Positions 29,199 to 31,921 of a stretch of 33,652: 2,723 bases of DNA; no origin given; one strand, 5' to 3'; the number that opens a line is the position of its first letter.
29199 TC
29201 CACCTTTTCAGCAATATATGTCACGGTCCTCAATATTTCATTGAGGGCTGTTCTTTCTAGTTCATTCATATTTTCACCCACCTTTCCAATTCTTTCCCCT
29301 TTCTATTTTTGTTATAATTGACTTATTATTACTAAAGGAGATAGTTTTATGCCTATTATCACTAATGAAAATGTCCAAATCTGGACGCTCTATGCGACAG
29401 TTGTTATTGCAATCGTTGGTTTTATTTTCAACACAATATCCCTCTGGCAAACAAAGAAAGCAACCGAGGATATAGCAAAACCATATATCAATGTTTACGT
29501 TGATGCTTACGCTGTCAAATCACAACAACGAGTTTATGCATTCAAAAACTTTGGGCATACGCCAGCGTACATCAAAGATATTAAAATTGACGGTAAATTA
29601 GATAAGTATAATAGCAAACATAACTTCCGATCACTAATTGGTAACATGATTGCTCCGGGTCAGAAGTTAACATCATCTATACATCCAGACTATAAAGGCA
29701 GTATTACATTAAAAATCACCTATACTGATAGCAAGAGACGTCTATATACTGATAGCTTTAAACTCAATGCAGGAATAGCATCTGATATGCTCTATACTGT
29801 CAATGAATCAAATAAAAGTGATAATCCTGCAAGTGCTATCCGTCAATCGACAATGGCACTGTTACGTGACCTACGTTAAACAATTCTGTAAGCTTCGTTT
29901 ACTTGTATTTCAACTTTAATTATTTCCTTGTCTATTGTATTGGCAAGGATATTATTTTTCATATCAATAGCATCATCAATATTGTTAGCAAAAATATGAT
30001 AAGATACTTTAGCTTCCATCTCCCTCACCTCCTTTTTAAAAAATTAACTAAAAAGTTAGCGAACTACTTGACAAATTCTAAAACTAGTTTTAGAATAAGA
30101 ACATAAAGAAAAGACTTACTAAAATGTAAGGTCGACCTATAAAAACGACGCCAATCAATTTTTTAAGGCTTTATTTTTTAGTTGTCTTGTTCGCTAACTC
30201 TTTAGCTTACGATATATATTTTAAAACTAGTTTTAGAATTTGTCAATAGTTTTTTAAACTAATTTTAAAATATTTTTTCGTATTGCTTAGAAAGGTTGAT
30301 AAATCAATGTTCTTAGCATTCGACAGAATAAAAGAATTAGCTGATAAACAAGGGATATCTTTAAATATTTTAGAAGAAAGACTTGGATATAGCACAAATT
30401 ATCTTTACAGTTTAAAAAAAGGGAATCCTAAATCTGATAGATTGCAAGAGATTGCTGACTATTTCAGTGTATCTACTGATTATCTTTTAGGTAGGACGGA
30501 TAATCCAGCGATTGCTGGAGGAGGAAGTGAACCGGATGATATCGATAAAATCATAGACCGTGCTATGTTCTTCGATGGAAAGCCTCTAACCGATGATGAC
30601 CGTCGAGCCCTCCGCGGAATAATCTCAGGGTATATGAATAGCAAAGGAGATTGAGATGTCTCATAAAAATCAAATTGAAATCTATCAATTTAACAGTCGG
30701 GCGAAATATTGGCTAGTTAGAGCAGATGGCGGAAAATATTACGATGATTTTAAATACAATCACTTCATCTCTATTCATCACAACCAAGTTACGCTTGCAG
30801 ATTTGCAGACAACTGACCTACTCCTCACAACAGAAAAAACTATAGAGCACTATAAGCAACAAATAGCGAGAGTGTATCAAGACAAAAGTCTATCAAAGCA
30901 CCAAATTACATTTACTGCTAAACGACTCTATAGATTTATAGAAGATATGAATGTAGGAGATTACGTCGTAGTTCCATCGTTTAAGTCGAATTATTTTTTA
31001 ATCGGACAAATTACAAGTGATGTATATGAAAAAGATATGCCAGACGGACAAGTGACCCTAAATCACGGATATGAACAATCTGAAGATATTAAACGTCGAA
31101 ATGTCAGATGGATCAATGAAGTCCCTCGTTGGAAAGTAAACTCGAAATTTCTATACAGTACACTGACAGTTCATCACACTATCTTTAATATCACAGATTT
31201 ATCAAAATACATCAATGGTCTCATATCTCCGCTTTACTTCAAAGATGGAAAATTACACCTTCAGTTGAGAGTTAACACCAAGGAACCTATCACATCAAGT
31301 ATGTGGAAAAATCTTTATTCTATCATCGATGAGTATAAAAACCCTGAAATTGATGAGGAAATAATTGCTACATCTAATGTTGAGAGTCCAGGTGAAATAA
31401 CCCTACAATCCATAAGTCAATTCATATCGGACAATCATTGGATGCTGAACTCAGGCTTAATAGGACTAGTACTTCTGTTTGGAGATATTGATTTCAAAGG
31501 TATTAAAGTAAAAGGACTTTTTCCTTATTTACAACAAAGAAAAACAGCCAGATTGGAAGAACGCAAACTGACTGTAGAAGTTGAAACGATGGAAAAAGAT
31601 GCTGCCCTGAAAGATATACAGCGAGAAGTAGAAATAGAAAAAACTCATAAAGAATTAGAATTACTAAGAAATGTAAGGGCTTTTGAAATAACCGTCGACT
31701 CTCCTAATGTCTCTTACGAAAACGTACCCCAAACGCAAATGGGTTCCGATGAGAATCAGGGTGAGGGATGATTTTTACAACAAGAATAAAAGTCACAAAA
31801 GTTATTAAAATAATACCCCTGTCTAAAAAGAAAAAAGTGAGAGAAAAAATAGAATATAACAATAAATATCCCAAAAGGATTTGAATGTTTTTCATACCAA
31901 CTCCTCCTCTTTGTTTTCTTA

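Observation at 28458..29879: Two self-promoted plus-strand genes (Zn-ribbon/DUF4145-like, and a membrane-anchored protein) embedded antisense in the early lytic operon: candidate two-gene defence/exclusion cassette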

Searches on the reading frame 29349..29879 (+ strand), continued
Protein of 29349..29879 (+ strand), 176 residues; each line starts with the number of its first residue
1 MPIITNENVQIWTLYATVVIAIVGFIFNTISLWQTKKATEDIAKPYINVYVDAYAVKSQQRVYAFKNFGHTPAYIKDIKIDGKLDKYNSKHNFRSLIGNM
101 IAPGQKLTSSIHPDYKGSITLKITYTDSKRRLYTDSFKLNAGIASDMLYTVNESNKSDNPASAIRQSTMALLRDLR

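Call 63: search_protein_families(library=padloc, proteins=[L016:5067-5744:+, L018:1038-1757:+, L021:7439-8101:+, L007:5438-5917:+, L013:5023-5400:+, L001:1707-2381:+], max_evalue=0.01)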
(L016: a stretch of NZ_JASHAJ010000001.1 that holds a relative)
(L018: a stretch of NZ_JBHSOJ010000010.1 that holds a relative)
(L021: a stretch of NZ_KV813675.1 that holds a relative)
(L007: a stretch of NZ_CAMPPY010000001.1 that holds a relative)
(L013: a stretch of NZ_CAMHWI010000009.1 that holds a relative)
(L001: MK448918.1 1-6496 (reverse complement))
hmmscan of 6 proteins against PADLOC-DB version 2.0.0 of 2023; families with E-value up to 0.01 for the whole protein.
L016:5067-5744:+ (226 aa): 2 families
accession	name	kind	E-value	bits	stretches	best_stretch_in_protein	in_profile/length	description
PDLC04109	PD-T7-4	-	3.1e-16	57.5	1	8-220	16-205/211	-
PDLC04472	PDC-M16A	-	0.0074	12.6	1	141-205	71-127/930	-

L018:1038-1757:+ (240 aa): 0 families

L021:7439-8101:+ (221 aa): 2 families
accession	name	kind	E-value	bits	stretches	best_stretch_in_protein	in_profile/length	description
PDLC00733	Effector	-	5e-15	53.2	1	26-143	257-376/388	TIR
PDLC01794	CARF1--CARF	-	0.0051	14.6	0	7-78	25-97/168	-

L007:5438-5917:+ (160 aa): 0 families

L013:5023-5400:+ (126 aa): 0 families

L001:1707-2381:+ (225 aa): 0 families

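Call 65: search_solved_structures(query=L016:5067-5744:+, max_evalue=10, show_alignments=2)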
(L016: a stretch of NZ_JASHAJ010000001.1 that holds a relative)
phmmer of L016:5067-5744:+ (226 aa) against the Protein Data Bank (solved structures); distinct sequences matched with E-value up to 10: 7.
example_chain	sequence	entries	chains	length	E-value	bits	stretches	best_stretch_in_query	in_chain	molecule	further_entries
9y9c_OA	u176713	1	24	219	3.7e-09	39.6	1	87-208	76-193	DUF4145 domain-containing protein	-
4v3r_A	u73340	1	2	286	0.0063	19.3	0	143-177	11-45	YIII_M5_AII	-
9l08_A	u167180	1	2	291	0.014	18.2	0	44-66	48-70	Covalently Connected Cytochrome c555 trimer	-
4v3q_A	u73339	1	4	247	0.035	16.8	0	141-177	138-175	YIII_M4_AII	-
7aoi_Bh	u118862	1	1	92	0.79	12.4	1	36-83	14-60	mL100,mL100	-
6hiv_Bh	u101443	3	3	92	0.79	12.4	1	36-83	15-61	mL100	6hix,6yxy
9me5_H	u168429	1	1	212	1.8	11.2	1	92-134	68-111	mAb926 Heavy Chain Fragment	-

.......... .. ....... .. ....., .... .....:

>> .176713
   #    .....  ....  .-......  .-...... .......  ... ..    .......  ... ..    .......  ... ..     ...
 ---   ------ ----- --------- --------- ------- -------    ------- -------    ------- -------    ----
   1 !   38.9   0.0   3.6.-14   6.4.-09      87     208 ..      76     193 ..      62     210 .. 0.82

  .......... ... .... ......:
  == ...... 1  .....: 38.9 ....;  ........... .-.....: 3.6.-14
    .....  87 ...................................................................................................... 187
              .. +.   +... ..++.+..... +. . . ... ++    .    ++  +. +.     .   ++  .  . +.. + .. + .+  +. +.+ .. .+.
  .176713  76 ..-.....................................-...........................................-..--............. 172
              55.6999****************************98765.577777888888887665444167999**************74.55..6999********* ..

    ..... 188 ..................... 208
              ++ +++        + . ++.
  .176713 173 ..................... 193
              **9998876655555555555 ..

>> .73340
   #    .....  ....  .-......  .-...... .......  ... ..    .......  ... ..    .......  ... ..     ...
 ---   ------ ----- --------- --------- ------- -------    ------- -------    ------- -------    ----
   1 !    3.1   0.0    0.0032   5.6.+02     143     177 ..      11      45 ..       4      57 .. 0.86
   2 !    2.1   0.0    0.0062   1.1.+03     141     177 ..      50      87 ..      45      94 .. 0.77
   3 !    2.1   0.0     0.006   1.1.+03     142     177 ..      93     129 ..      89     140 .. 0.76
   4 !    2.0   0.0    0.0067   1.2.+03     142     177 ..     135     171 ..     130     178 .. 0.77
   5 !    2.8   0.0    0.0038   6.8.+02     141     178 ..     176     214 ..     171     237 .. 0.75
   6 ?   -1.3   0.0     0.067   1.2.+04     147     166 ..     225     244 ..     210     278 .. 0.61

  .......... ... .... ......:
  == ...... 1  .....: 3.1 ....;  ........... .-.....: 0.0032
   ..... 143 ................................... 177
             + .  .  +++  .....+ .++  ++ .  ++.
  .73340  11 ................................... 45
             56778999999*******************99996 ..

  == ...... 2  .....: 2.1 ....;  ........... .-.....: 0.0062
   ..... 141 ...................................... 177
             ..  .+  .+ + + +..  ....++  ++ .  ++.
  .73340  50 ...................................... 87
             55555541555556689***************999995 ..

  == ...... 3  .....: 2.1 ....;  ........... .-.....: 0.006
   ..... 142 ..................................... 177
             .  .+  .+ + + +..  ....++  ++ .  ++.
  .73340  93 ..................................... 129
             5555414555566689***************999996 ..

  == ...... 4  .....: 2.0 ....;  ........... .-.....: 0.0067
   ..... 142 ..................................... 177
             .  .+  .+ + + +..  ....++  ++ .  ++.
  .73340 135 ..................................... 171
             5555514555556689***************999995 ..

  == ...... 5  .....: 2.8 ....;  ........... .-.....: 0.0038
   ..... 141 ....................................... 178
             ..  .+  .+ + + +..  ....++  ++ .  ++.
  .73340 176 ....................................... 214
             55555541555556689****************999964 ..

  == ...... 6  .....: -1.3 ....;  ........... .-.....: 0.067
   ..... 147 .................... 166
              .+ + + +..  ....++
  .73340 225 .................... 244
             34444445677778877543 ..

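Call 66: find_homologous_proteins(query=L016:5067-5744:+)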
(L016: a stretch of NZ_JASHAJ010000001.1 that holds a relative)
Query L016:5067-5744:+ (226 aa): 7660 proteins with E <= 0.001 among 7859 candidates; the best 120 are listed.
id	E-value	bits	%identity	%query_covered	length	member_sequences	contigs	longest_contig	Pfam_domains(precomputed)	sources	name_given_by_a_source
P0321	2.5e-144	497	96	100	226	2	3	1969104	PF13643.12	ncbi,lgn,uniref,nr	ncbi:DNA binding protein [Streptococcus phage SM1]|uniref:DNA binding protein n=1 Tax=Streptococcus 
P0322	2.4e-143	493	96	100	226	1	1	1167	PF13643.12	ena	-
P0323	3.1e-142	490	95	100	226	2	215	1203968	PF13643.12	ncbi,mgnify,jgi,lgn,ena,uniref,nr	ncbi:DUF4145 domain-containing protein [Streptococcus gordonii]|mgnify:FL=1|jgi:hypothetical protein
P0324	1.0e-141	488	95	100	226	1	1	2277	PF13643.12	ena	-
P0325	2.1e-141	487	95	100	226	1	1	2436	PF13643.12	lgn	-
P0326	2.7e-141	487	95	100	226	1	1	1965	PF13643.12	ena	-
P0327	4.2e-141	486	95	100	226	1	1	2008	PF13643.12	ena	-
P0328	4.2e-141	486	95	100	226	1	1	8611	PF13643.12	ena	-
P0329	4.7e-141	486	95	100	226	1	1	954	PF13643.12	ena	-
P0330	4.9e-141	486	95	100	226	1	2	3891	PF13643.12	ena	-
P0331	1.3e-140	484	95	100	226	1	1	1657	PF13643.12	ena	-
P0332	1.7e-140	484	93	100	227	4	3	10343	PF13643.12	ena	-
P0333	7.1e-140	482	94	100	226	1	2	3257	PF13643.12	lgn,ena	-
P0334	9.6e-140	482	93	100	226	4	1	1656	PF13643.12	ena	-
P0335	1.5e-139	481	94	100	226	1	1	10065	PF13643.12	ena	-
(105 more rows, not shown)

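Call 75: find_encoding_contigs(protein=P0170, flank=6000, max_places=4)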
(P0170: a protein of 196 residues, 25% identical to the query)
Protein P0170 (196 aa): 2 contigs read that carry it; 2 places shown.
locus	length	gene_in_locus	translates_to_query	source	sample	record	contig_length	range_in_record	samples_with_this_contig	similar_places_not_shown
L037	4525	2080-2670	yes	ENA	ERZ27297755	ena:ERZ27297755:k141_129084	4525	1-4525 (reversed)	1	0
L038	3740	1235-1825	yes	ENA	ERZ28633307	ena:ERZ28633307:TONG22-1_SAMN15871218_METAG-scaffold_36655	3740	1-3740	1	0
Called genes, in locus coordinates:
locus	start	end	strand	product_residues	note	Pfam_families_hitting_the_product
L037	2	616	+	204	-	?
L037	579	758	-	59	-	-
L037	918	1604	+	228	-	-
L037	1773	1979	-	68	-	PF01381:HTH_3, PF07022:Phage_CI_repr (weak), PF12844:HTH_19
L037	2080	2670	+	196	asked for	-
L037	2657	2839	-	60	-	-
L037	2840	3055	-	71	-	PF01381:HTH_3, PF13443:HTH_26 (weak)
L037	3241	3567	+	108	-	-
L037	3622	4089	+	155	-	PF06114:Peptidase_M78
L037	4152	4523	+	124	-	?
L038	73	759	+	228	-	-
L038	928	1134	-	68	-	PF01381:HTH_3, PF07022:Phage_CI_repr (weak), PF12844:HTH_19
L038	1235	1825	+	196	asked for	-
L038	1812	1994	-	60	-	-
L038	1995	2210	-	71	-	PF01381:HTH_3, PF13443:HTH_26 (weak)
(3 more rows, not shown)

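Call 76: find_encoding_contigs(protein=P0159, flank=6000, max_places=4)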
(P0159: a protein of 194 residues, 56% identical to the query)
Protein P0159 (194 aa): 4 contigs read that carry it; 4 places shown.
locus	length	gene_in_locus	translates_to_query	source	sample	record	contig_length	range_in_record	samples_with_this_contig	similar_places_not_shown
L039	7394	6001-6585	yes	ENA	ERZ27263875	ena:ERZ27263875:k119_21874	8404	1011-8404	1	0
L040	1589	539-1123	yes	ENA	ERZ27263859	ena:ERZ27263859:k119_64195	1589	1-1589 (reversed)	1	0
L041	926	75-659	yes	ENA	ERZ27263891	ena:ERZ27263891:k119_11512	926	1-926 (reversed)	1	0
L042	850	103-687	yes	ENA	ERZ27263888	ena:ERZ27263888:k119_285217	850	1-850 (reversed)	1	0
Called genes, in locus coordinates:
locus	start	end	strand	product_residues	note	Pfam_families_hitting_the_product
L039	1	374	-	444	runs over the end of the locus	PF05272:VapE-like_dom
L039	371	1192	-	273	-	PF09250:Prim-Pol, PF08708:PriCT_1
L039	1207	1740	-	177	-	-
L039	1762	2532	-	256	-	PF13479:AAA_24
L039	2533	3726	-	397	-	PF00270:DEAD (faint), PF04851:ResIII (faint)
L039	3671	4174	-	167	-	-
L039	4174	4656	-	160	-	PF05565:Sipho_Gp157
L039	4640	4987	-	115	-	-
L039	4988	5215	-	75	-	-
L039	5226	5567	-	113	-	-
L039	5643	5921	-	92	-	-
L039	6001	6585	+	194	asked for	-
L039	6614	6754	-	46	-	-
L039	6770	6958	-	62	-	PF13560:HTH_31, PF01381:HTH_3, PF13443:HTH_26 (weak)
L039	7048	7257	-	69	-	PF01381:HTH_3, PF12844:HTH_19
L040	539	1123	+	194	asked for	-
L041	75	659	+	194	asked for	-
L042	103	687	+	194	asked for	-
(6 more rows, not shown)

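Call 87: search_protein_families(library=ncbifam, proteins=[window:29349-29876:+, L016:5067-5744:+, L021:7439-8101:+, L018:1038-1757:+], max_evalue=0.01)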
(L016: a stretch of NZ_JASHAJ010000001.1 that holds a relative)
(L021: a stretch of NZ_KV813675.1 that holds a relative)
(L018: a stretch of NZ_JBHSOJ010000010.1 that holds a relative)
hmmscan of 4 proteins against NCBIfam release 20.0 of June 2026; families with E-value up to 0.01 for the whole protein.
window:29349-29876:+ (176 aa): 0 families

L016:5067-5744:+ (226 aa): 0 families

L021:7439-8101:+ (221 aa): 0 families

L018:1038-1757:+ (240 aa): 0 families

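Call 89: search_dna_similar(query=L016:5067-5744:+, collection=phages, mode=protein, max_rows=60)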
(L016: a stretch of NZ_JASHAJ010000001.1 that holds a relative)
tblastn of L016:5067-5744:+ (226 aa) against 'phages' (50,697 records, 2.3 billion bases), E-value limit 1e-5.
Records with a match: 8; places in all: 8; records where one place covers at least 80% of the query: 7.
Best place of each record, by identity: 95-99% 2; 90-95% 2; 80-90% 3; <60% 1.
By first word of the organism name: Streptococcus 8.
By host as written in the record: Streptococcus mitis SF100 2; Streptococcus gordonii 2; Streptococcus pneumoniae 48/2 1; Streptococcus mitis P-44 1; Streptococcus cristatus DD08 1; Streptococcus entericus DSM_14446 1.
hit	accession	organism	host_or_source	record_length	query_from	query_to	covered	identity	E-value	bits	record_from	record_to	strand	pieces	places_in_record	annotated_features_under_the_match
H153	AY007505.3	Streptococcus phage SM1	Streptococcus mitis SF100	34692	1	204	90%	96.1%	9e-130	408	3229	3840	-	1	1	7: gp7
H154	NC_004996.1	Streptococcus phage SM1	Streptococcus mitis SF100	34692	1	204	90%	96.1%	9e-130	408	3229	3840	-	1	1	DNA binding protein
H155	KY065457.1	Streptococcus phage IPP16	Streptococcus pneumoniae 48/2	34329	1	204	90%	90.7%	7e-123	388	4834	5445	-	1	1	hypothetical protein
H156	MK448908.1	Streptococcus phage Javan326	Streptococcus mitis P-44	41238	1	204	90%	88.7%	9e-122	385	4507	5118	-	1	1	hypothetical protein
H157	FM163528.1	Streptococcus phage PH15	Streptococcus gordonii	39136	1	204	90%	85.8%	3e-113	361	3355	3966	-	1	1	hypothetical protein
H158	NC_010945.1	Streptococcus phage PH15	Streptococcus gordonii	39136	1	204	90%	85.8%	3e-113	361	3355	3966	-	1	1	DNA binding protein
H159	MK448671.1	Streptococcus phage Javan115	Streptococcus cristatus DD08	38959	46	204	70%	93.1%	5e-96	311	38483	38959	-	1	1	hypothetical protein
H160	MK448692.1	Streptococcus phage Javan173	Streptococcus entericus DSM_14446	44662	1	204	90%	57.3%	4e-71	240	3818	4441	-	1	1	hypothetical protein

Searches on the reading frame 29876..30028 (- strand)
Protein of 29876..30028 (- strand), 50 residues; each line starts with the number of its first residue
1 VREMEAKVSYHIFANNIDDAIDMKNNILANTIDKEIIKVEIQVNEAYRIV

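Call 3: search_protein_families(library=pfam, proteins=[window:29876-30028:-], max_evalue=0.1)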
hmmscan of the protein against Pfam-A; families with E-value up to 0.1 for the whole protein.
window:29876-30028:- (50 aa): 0 families

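Call 4: search_protein_families(library=phrogs, proteins=[window:29876-30028:-], max_evalue=0.01)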
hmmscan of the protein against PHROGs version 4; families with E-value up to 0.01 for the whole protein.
window:29876-30028:- (50 aa): 1 family
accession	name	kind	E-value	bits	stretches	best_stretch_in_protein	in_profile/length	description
phrog_24874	-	unknown function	1.6e-06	28.9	1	6-42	5-41/46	-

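Call 5: search_protein_families(library=padloc, proteins=[window:29876-30028:-], max_evalue=0.1)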
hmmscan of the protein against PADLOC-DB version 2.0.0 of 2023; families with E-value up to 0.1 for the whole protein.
window:29876-30028:- (50 aa): 0 families

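Call 82: search_dna_similar(query=window:29879-30019:-, collection=phages, mode=protein, max_evalue=0.01, max_rows=60)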
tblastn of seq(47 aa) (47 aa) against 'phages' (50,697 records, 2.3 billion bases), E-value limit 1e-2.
Records with a match: 3; places in all: 3; records where one place covers at least 80% of the query: 2.
Best place of each record, by identity: <60% 3.
By first word of the organism name: Streptococcus 3.
By host as written in the record: Streptococcus gallolyticus DD03 1; Streptococcus gallolyticus DD02 1; Streptococcus parasanguinis 392_SPAR 1.
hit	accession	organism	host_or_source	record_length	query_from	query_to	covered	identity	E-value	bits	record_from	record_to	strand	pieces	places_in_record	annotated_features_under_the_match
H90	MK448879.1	Streptococcus phage Javan226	Streptococcus gallolyticus DD03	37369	4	47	94%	59.1%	9e-9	54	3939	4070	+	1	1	hypothetical protein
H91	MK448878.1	Streptococcus phage Javan224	Streptococcus gallolyticus DD02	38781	4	47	94%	59.1%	9e-9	54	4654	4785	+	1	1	hypothetical protein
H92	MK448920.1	Streptococcus phage Javan372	Streptococcus parasanguinis 392_SPAR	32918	4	39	77%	44.4%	2e-3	38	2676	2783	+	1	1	hypothetical protein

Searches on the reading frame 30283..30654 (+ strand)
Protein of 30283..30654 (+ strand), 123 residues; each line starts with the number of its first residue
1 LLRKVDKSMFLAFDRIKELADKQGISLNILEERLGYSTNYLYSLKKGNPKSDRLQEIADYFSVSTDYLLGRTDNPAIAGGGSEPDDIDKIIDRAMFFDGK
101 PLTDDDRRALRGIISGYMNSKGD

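Call 3: search_protein_families(library=pfam, proteins=[window:30283-30654:+], max_evalue=0.1)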
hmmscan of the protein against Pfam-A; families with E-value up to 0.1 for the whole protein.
window:30283-30654:+ (123 aa): 7 families
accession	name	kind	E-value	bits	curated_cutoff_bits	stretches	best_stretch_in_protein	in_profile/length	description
PF01381.28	HTH_3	-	2.4e-06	27.9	23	1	16-68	1-55/55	Helix-turn-helix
PF12844.13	HTH_19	-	8.8e-06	26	30.2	1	15-70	3-60/64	Helix-turn-helix domain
PF13443.12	HTH_26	-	4.8e-05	24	22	1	15-64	1-53/63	Cro/C1-type HTH DNA-binding domain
PF06543.17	Lac_bphage_repr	-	0.0046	17.3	21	1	96-113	25-42/49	Lactococcus bacteriophage repressor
PF08667.16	BetR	-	0.011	16.3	21.6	1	15-84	9-84/148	BetR domain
PF14232.11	DUF4334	-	0.028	14.8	25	0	94-122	17-45/57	Domain of unknown function (DUF4334)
PF04967.18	HTH_10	-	0.078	13.2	23.1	0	16-35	26-45/53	HTH DNA binding domain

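Call 4: search_protein_families(library=phrogs, proteins=[window:30283-30654:+], max_evalue=0.01)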
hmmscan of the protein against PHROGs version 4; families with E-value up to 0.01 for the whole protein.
window:30283-30654:+ (123 aa): 8 families
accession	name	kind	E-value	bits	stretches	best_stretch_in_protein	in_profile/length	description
phrog_8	-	transcription regulation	9.7e-27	95.3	1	6-95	71-159/346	transcriptional regulator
phrog_18248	-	transcription regulation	2.6e-06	27.8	1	14-69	5-60/264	transcriptional regulator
phrog_4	-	transcription regulation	6.1e-05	23.2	1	14-78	139-222/400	transcriptional repressor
phrog_2439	-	transcription regulation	9.8e-05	22.4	1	11-74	7-71/367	transcriptional regulator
phrog_3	-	transcription regulation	0.00013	22.9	1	6-75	83-152/430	transcriptional repressor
phrog_2967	-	transcription regulation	0.00018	22.2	1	14-71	13-72/225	transcriptional regulator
phrog_3037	-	transcription regulation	0.00095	20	1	14-70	29-76/189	transcriptional repressor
phrog_1994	-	DNA, RNA and nucleotide metabolism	0.0012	19.8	1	14-74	2-64/170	DNA binding protein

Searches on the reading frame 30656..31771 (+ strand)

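Call 3: search_protein_families(library=pfam, proteins=[window:30656-31771:+], max_evalue=0.1)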
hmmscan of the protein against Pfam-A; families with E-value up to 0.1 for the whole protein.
window:30656-31771:+ (371 aa): 0 families

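Call 4: search_protein_families(library=phrogs, proteins=[window:30656-31771:+], max_evalue=0.01)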
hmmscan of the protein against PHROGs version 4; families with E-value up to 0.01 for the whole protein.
window:30656-31771:+ (371 aa): 1 family
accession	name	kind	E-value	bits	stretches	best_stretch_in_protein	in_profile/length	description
phrog_10226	-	unknown function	9.3e-55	187.2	1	3-331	7-331/369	-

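Call 5: search_protein_families(library=padloc, proteins=[window:30656-31771:+], max_evalue=0.1)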
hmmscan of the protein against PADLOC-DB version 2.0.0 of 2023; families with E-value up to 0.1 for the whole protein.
window:30656-31771:+ (371 aa): 6 families
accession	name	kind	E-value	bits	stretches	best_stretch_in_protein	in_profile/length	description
PDLC04806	PDC-S02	-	2.3e-17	61.2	1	17-188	3-156/324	-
PDLC04819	PDC-S02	-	2.7e-15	54.4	1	17-191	4-157/334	-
PDLC04815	PDC-S02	-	3.8e-11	40.9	1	18-180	3-144/346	-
PDLC04824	PDC-S02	-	1e-08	32.8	1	23-192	10-160/308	-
PDLC03448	REase_II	-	1.4e-06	24.8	1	88-198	323-424/857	Type II restriction enzyme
PDLC04799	PDC-S02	-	2.2e-05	21.7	1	63-191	43-159/308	-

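Call 87: search_protein_families(library=ncbifam, proteins=[window:30656-31768:+], max_evalue=0.01)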
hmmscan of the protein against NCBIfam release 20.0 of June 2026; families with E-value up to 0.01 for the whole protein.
window:30656-31768:+ (371 aa): 0 families
